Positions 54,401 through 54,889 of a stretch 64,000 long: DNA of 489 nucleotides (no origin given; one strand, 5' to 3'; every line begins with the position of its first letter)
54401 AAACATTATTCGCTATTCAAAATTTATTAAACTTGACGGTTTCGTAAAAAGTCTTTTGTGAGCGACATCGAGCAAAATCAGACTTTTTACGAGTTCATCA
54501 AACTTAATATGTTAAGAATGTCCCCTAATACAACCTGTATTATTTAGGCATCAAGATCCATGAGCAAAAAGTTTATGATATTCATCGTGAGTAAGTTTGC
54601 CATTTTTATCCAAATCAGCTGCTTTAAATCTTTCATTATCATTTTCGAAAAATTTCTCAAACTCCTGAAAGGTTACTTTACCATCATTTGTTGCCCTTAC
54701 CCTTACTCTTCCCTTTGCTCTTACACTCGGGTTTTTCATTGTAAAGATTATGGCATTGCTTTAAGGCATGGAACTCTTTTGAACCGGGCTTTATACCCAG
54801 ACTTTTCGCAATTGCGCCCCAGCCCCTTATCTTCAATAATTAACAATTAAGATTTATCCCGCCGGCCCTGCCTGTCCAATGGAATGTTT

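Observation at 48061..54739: Cassette-like array of eleven short same-strand ORFs enriched in second-messenger/ligand-binding modules, separated by structured repeats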

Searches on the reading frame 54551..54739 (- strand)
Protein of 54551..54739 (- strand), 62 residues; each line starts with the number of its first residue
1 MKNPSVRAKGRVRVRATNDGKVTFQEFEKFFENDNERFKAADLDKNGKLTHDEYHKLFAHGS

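Call 16: search_protein_families(library=pfam, max_evalue=0.01, proteins=[window:54551-54739:-])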
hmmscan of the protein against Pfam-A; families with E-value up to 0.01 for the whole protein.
window:54551-54739:- (62 aa): 5 families
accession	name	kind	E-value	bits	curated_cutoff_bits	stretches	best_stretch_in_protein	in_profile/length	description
PF00036.39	EF-hand_1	-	1.1e-09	37.6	25.4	1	36-60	4-28/29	EF hand domain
PF13202.12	EF-hand_5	-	1.7e-08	34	25.9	1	37-57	4-24/25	EF hand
PF13405.12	EF-hand_6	-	3.8e-07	29.7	25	1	36-59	4-27/30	EF-hand domain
PF13499.12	EF-hand_7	-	8.7e-07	29.6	30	0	37-58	7-66/67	EF-hand domain pair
PF13833.12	EF-hand_8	-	1.3e-05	25.3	28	1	38-60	31-53/54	EF-hand domain pair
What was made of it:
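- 54551..54739 (-): EF62: a 62-aa ORF with one intact EF-hand loop. It is a deletion-fusion chimera of a two-loop EF-hand gene with the tail of an upstream gene. Pfam EF-hand_1, E = 1e-9 (call 16).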

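Call 60: search_protein_families(library=ncbifam, max_evalue=0.01, proteins=[window:54551-54739:-])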
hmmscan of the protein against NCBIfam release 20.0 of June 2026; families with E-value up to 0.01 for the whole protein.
window:54551-54739:- (62 aa): 0 families

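Call 62: list_cluster_members(proteins=[window:54551-54739:-, window:53728-54243:-, window:53082-53402:-, window:52522-52650:-, window:52009-52227:-, window:51314-51904:-, window:50920-51153:-, window:48338-48988:-, window:48061-48246:-, window:53728-54381:-])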
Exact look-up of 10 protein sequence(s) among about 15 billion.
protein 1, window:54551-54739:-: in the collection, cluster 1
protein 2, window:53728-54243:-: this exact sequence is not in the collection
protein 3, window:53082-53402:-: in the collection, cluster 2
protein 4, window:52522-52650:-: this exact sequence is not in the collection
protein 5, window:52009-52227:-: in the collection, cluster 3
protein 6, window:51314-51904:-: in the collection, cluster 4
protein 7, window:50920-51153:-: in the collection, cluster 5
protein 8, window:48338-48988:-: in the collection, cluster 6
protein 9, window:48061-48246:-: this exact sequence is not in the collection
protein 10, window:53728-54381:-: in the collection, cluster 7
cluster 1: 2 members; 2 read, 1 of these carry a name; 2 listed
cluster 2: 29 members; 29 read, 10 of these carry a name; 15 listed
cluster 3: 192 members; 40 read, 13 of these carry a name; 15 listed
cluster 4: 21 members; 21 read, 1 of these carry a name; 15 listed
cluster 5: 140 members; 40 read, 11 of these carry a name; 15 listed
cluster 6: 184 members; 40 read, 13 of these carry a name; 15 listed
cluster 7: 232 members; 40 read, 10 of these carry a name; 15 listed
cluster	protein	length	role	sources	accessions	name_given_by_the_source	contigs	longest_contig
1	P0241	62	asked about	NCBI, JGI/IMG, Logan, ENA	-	-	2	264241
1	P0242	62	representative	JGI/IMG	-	hypothetical protein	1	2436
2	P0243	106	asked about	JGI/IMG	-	hypothetical protein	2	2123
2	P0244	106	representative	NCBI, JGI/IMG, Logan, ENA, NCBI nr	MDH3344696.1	MAG: hypothetical protein OEL58_05620 [Desulfobacteraceae bacterium] | hypothetical protein [Desulfobacteraceae bacterium]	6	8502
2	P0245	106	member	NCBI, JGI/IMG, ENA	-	hypothetical protein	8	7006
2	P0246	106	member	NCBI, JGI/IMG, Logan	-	hypothetical protein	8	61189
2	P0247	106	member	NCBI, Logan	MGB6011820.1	MAG: PilZ domain-containing protein [Desulfobacterales bacterium]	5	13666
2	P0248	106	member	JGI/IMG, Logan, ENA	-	hypothetical protein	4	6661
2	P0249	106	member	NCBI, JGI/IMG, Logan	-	hypothetical protein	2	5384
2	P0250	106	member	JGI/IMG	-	hypothetical protein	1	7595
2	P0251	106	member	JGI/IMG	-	hypothetical protein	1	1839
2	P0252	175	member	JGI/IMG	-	hypothetical protein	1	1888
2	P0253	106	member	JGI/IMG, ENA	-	-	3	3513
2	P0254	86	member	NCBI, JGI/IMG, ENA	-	-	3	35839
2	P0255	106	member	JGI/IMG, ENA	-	-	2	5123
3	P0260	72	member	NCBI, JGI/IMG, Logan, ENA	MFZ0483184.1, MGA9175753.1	MAG: zinc ribbon domain-containing protein [Desulfobacterales bacterium] | putative FmdB family regulatory protein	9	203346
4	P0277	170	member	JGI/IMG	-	-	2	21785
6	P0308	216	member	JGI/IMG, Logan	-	uncharacterized protein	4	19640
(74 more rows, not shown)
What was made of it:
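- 90%-identity clusters of 21-232 members (call 62).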

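Call 63: find_encoding_contigs(protein=P0260, flank=8000, max_places=4)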
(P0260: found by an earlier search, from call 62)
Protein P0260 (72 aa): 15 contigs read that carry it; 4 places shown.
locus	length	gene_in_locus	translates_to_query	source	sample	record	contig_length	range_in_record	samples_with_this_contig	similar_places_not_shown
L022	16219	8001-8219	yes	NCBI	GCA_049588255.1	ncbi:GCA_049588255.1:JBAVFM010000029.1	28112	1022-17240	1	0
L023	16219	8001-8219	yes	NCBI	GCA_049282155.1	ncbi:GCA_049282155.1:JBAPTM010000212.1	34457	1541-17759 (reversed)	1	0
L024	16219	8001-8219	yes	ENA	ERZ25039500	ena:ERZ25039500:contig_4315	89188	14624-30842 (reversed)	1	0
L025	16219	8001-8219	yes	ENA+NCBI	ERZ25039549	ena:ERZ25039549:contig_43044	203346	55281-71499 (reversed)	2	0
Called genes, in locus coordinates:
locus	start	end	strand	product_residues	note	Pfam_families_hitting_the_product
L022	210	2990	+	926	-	PF00989:PAS, PF13426:PAS_9, PF00989:PAS, PF08448:PAS_4, PF13188:PAS_8, PF08447:PAS_3, PF13426:PAS_9, PF02518:HATPase_c, +8 more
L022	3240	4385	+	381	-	PF01717:Meth_synt_2 (faint)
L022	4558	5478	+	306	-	-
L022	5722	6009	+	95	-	PF01957:NfeD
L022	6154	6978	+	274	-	PF12787:EcsC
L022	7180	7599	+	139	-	PF02566:OsmC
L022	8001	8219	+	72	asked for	PF09723:Zn_ribbon_8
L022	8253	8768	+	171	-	PF04828:GFA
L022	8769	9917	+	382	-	PF00149:Metallophos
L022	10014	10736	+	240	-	-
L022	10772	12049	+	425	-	PF12576:DUF3754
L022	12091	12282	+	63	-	-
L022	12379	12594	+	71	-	PF12838:Fer4_7 (faint), PF12797:Fer4_2 (weak), PF12837:Fer4_6 (faint), PF13237:Fer4_10, PF00037:Fer4 (faint), PF14697:Fer4_21 (weak), PF13187:Fer4_9 (weak)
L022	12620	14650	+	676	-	PF00324:AA_permease, PF03845:Spore_permease, PF13520:AA_permease_2, PF02254:TrkA_N, PF02080:TrkA_C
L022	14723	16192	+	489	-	PF05977:MFS_3 (weak), PF07690:MFS_1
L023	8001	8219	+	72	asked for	PF09723:Zn_ribbon_8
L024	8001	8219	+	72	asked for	PF09723:Zn_ribbon_8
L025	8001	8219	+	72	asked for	PF09723:Zn_ribbon_8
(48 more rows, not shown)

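Call 67: find_encoding_contigs(protein=P0308, flank=6000, max_places=4)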
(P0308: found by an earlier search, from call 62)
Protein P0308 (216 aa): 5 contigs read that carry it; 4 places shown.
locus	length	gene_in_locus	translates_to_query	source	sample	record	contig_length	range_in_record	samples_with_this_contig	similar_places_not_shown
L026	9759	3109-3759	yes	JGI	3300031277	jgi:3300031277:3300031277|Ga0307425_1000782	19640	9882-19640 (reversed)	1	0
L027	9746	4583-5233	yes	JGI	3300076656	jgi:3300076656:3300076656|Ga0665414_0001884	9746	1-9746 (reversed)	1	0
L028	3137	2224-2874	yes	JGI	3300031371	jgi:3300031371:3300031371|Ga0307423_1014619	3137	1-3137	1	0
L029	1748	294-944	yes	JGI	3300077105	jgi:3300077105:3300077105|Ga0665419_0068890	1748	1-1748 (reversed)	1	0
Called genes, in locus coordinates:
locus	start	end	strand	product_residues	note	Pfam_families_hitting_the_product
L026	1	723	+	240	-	?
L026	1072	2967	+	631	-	PF00211:Guanylate_cyc, PF13428:TPR_14 (faint), PF00515:TPR_1 (faint), PF13371:TPR_9 (weak), PF13414:TPR_11, PF13424:TPR_12 (weak), PF13414:TPR_11, PF14559:TPR_19 (weak), +7 more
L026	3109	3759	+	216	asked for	PF01966:HD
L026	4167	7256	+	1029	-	PF00211:Guanylate_cyc, PF04052:TolB_N (faint), PF16539:FlgT_M (faint), PF13374:TPR_10 (faint), PF00515:TPR_1 (faint), PF07719:TPR_2 (faint), PF13176:TPR_7 (faint), PF14559:TPR_19 (weak), +12 more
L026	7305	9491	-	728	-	PF01590:GAF (weak), PF13185:GAF_2, PF13492:GAF_3, PF00512:HisKA, PF02518:HATPase_c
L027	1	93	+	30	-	?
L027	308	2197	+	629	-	PF00211:Guanylate_cyc, PF13428:TPR_14 (faint), PF23914:TPR_CcmH_CycH (faint), PF12895:ANAPC3 (faint), PF21033:RMD1-3 (weak), PF13431:TPR_17 (weak), PF14559:TPR_19, PF07719:TPR_2 (weak), +5 more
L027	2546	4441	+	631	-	PF00211:Guanylate_cyc, PF13428:TPR_14 (faint), PF00515:TPR_1 (faint), PF13371:TPR_9 (weak), PF13414:TPR_11, PF13424:TPR_12 (weak), PF13414:TPR_11, PF14559:TPR_19 (weak), +7 more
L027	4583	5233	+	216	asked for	PF01966:HD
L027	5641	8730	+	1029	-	PF00211:Guanylate_cyc, PF04052:TolB_N (faint), PF16539:FlgT_M (faint), PF13374:TPR_10 (faint), PF00515:TPR_1 (faint), PF07719:TPR_2 (faint), PF13176:TPR_7 (faint), PF14559:TPR_19 (weak), +12 more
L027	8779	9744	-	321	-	?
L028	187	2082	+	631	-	PF00211:Guanylate_cyc, PF13428:TPR_14 (faint), PF00515:TPR_1 (faint), PF13371:TPR_9 (weak), PF13414:TPR_11, PF13424:TPR_12 (weak), PF13414:TPR_11, PF14559:TPR_19 (weak), +7 more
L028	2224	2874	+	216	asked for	PF01966:HD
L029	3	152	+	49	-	?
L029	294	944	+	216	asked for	PF01966:HD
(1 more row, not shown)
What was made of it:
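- HD216 is flanked by two nucleotidyl cyclases in relatives (call 67).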

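Call 68: find_encoding_contigs(protein=P0246, flank=6000, max_places=4)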
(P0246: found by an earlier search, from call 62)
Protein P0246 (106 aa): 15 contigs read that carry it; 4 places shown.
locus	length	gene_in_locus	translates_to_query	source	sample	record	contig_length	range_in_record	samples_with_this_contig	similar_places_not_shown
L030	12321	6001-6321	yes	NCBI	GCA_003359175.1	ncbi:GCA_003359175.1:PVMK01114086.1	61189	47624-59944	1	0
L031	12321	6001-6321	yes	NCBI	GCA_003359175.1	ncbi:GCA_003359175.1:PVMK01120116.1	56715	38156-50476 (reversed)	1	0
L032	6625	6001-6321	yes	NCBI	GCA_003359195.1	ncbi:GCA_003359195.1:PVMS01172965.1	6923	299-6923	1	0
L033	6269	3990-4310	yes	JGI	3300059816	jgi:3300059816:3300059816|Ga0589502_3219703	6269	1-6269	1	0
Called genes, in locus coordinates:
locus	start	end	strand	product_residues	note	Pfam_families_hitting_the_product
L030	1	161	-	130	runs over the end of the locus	-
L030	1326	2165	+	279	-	-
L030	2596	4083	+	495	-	PF13482:RNase_H_2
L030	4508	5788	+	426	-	PF02310:B12-binding, PF04055:Radical_SAM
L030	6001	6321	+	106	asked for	PF07238:PilZ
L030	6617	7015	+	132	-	-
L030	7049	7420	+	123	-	-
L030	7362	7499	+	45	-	-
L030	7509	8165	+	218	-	-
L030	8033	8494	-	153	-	-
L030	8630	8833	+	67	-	PF09957:VapB_antitoxin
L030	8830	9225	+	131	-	PF01850:PIN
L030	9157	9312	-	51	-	-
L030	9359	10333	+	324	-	PF03313:SDH_alpha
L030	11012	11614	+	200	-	PF00501:AMP-binding, PF13193:AMP-binding_C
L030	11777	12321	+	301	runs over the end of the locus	PF16177:ACAS_N, PF00501:AMP-binding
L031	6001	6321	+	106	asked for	PF07238:PilZ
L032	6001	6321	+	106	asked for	PF07238:PilZ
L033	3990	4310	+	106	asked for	PF07238:PilZ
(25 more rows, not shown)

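Call 72: find_encoding_contigs(protein=P0277, flank=6000, max_places=3)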
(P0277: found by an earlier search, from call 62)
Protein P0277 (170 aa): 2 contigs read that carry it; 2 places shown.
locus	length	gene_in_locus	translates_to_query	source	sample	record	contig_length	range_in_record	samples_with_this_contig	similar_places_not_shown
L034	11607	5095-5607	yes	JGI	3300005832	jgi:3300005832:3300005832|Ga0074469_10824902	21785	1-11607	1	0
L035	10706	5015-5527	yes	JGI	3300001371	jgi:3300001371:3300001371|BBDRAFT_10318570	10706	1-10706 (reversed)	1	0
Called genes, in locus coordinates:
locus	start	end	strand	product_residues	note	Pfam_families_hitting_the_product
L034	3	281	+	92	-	?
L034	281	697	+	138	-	-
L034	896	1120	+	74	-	PF13499:EF-hand_7 (weak), PF13833:EF-hand_8 (faint), PF13405:EF-hand_6 (faint), PF00036:EF-hand_1 (weak), PF13202:EF-hand_5 (weak)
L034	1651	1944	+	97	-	PF08734:GYD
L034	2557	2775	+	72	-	PF09723:Zn_ribbon_8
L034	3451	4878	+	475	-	PF13506:Glyco_transf_21, PF00535:Glycos_transf_2, PF13641:Glyco_tranf_2_3, PF03142:Chitin_synth_2, PF13632:Glyco_trans_2_3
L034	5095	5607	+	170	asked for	PF07238:PilZ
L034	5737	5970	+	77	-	PF01037:AsnC_trans_reg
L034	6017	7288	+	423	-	PF09976:TPR_21 (faint), PF00515:TPR_1 (faint), PF07719:TPR_2 (faint), PF13174:TPR_6 (faint), PF13176:TPR_7 (faint), PF13181:TPR_8 (faint), PF13424:TPR_12 (faint), PF14559:TPR_19 (weak), +2 more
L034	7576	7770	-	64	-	PF06348:DUF1059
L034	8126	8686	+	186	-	PF00440:TetR_N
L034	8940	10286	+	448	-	PF01554:MatE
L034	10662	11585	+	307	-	-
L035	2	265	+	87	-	?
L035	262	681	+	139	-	-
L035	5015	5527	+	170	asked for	PF07238:PilZ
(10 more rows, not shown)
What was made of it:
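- PilZ170-RAM77-TPR423 adjacency is shared with L034/35 (call 72).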

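Call 84: search_protein_families(library=padloc, max_evalue=0.01, proteins=[window:54551-54739:-])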
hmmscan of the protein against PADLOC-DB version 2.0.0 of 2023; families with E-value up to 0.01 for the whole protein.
window:54551-54739:- (62 aa): 0 families
